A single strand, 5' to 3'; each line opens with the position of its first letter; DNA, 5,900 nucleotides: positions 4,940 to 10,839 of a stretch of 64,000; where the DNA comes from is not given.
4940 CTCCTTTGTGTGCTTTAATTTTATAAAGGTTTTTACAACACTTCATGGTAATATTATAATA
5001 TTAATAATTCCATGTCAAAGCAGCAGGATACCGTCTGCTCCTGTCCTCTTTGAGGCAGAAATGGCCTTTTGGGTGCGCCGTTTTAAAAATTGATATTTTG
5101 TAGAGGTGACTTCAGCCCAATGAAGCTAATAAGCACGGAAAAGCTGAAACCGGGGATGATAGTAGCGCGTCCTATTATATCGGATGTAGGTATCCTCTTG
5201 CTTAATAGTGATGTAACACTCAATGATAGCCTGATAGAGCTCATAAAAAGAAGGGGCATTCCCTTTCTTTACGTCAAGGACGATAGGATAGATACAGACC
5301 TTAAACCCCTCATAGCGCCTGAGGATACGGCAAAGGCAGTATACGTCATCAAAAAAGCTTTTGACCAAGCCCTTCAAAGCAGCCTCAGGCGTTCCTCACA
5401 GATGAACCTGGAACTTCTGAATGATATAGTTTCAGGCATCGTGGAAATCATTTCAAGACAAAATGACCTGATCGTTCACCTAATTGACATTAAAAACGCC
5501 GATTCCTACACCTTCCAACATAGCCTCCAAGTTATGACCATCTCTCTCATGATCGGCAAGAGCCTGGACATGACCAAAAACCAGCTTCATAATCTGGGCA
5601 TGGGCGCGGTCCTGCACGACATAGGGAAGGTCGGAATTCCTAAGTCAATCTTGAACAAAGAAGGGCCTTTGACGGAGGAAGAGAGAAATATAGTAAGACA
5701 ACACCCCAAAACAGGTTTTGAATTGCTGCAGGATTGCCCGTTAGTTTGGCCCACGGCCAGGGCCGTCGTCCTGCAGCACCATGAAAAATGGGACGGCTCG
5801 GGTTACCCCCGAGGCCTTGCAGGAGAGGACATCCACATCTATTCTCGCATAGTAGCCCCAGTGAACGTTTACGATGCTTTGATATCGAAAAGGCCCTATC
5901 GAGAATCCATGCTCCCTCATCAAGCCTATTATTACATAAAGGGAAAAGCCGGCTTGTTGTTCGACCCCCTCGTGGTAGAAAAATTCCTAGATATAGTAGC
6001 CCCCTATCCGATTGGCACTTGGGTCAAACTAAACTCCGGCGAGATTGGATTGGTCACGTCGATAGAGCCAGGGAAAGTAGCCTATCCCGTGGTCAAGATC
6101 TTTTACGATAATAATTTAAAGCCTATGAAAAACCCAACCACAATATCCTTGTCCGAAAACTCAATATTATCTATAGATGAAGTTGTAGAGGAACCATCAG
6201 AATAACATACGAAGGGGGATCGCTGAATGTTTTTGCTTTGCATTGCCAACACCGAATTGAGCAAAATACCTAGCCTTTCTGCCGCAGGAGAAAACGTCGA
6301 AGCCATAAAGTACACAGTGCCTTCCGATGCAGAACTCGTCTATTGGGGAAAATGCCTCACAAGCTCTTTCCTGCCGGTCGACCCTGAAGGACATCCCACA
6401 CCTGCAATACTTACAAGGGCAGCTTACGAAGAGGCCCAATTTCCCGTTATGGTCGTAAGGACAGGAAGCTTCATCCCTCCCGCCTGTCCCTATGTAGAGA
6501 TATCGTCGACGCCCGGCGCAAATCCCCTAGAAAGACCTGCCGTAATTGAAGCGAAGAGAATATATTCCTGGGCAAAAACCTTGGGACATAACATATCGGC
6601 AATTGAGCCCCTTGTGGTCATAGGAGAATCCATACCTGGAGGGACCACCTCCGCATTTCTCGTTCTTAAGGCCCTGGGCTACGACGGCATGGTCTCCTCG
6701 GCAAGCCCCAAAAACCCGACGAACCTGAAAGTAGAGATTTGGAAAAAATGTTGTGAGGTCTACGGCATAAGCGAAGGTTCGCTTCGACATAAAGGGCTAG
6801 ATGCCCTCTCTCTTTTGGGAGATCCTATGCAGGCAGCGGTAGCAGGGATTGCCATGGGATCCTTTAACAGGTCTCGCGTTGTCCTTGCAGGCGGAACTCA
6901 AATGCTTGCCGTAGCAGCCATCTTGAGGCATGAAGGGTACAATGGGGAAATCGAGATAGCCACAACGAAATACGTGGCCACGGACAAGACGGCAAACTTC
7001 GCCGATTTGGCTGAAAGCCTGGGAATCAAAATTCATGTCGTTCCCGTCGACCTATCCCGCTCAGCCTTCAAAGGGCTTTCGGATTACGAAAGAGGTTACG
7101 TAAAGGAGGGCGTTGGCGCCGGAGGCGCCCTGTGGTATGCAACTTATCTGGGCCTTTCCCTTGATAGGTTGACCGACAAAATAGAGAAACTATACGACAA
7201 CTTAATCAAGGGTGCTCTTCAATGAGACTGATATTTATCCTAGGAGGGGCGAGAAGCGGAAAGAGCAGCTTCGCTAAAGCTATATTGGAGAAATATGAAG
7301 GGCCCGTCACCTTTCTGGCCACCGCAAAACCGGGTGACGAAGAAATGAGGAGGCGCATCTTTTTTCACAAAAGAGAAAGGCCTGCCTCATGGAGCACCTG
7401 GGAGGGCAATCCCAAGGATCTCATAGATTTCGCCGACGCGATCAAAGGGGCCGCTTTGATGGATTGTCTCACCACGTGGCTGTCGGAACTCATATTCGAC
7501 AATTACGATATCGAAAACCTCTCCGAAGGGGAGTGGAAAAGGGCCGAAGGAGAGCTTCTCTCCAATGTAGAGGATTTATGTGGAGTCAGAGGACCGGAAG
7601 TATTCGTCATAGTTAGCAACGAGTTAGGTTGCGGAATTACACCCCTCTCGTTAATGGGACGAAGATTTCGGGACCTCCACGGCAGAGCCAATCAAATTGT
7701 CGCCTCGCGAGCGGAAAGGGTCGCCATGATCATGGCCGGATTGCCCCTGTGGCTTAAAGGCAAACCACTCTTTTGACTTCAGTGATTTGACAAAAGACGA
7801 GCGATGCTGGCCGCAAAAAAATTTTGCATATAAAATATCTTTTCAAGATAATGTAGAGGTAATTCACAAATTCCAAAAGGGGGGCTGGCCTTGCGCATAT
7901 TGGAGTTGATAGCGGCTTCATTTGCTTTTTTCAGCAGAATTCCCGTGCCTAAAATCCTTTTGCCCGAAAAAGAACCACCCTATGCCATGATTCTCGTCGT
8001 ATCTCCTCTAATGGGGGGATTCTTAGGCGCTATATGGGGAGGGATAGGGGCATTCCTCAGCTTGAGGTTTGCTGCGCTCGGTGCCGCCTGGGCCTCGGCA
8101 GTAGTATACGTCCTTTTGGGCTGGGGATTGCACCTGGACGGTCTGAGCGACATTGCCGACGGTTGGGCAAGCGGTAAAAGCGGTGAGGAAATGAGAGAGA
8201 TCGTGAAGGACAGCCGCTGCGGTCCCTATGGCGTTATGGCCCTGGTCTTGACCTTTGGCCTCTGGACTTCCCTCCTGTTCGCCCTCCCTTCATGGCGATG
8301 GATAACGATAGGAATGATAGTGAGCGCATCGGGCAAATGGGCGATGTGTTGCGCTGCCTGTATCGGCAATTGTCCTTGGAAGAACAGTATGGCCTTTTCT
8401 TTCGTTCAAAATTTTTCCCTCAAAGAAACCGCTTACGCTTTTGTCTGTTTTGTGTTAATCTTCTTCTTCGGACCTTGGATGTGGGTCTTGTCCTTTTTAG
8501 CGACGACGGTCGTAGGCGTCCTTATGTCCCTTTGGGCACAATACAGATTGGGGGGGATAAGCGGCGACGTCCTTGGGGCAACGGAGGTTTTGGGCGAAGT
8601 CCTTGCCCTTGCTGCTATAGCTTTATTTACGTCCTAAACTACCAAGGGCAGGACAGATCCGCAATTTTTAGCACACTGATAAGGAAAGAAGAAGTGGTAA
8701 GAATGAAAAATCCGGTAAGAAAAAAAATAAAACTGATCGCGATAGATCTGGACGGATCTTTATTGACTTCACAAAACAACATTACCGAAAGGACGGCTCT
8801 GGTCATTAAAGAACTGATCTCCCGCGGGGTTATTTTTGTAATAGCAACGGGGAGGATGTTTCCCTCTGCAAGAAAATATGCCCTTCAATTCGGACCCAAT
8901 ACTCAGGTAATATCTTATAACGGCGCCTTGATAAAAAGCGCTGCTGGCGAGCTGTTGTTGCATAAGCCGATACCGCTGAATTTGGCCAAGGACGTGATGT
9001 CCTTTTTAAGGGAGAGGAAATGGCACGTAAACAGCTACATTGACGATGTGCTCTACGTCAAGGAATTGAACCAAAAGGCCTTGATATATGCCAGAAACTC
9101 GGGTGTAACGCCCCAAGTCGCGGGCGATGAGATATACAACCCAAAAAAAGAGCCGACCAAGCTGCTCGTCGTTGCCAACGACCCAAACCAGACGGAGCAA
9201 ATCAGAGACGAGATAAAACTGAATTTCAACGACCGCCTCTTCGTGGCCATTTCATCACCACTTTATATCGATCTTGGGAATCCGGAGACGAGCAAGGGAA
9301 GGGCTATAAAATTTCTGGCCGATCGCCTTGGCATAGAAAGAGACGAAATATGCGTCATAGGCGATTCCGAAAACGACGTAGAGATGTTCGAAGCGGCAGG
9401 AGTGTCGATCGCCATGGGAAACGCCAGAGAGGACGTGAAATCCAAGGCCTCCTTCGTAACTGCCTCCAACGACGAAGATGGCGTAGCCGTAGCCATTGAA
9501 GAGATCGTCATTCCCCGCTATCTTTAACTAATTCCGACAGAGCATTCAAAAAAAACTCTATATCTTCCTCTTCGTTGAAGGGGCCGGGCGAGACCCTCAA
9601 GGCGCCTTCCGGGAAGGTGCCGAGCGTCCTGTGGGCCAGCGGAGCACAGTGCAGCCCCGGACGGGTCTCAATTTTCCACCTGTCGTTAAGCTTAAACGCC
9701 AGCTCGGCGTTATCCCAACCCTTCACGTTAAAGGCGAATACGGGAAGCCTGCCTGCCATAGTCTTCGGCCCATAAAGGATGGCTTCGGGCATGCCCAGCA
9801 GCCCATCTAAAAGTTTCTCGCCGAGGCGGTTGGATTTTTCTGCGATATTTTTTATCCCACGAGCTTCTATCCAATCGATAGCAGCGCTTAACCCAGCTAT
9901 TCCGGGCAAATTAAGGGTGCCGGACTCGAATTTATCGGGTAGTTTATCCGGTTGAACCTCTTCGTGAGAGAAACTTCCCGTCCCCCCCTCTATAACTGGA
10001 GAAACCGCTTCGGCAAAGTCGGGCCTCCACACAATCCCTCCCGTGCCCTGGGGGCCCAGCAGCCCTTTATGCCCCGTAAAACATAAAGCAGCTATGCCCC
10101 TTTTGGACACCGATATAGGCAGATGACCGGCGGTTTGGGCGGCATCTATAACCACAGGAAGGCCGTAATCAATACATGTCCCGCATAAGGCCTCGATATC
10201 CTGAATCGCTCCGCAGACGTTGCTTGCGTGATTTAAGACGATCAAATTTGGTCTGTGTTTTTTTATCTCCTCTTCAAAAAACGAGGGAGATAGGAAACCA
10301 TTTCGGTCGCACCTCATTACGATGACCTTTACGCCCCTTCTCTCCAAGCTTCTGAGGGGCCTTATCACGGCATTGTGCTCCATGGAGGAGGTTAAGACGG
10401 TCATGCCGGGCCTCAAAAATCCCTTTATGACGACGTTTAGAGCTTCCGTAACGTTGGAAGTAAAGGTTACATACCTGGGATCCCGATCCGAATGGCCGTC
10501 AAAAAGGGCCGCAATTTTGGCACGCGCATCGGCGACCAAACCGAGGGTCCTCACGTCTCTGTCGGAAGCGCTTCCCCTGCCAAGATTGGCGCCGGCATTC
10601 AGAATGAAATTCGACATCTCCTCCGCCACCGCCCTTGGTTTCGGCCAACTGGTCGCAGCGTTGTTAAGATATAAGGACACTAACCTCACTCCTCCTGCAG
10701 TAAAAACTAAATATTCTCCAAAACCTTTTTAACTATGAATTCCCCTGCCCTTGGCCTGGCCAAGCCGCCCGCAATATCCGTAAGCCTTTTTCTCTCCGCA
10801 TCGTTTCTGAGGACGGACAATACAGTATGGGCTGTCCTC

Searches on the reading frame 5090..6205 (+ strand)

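Call 68: search_protein_families(library=pfam, proteins=[window:5090-6205:+], max_evalue=1e-8)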
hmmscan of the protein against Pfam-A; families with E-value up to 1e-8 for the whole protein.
window:5090-6205:+ (371 aa): 2 families
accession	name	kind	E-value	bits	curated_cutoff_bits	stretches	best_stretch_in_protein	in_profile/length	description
PF13487.12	HD_5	-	1.4e-36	126.3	27.2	1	136-293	9-168/170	HD domain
PF01966.28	HD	-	6.3e-17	62.4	22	1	141-261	1-113/116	HD domain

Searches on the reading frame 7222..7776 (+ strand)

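Call 68: search_protein_families(library=pfam, proteins=[window:7222-7776:+], max_evalue=1e-8)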
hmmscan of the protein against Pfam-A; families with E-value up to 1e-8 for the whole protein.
window:7222-7776:+ (184 aa): 1 family
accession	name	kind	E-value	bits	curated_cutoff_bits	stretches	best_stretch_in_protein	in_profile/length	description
PF02283.22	CobU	-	3.9e-46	157.1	27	1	4-176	1-166/168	Cobinamide kinase / cobinamide phosphate guanyltransferase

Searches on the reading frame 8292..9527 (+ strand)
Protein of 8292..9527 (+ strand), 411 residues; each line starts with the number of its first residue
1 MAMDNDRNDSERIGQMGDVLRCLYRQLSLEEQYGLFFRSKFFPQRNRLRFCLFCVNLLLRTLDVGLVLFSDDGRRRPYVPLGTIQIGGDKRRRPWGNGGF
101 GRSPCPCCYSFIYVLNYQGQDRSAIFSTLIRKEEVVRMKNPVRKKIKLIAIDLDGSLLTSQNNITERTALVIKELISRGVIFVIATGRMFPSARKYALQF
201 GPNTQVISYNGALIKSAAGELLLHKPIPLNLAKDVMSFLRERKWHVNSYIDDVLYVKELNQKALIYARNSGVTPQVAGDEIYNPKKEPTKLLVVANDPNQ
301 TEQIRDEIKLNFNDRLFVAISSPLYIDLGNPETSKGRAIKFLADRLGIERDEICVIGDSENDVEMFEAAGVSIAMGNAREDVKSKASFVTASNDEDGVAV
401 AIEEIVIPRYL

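Call 68: search_protein_families(library=pfam, proteins=[window:8292-9527:+], max_evalue=1e-8)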
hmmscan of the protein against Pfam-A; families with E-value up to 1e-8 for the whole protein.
window:8292-9527:+ (411 aa): 3 families
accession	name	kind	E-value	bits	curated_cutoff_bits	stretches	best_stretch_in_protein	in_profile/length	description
PF08282.18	Hydrolase_3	-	1e-67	229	20.9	1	149-402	1-255/255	haloacid dehalogenase-like hydrolase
PF05116.19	S6PP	-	6.2e-16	59.2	20.3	1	318-382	149-214/247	Sucrose-6F-phosphate phosphohydrolase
PF00702.32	Hydrolase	-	2.2e-10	41.7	26.4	1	146-370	1-191/191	haloacid dehalogenase-like hydrolase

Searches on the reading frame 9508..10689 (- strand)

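Call 68: search_protein_families(library=pfam, proteins=[window:9508-10689:-], max_evalue=1e-8)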
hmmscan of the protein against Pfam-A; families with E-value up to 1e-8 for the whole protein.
window:9508-10689:- (393 aa): 1 family
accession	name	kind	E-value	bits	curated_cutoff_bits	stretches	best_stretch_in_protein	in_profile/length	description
PF00266.25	Aminotran_5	-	6.4e-74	249.6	21.5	1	7-379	2-370/371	Aminotransferase class-V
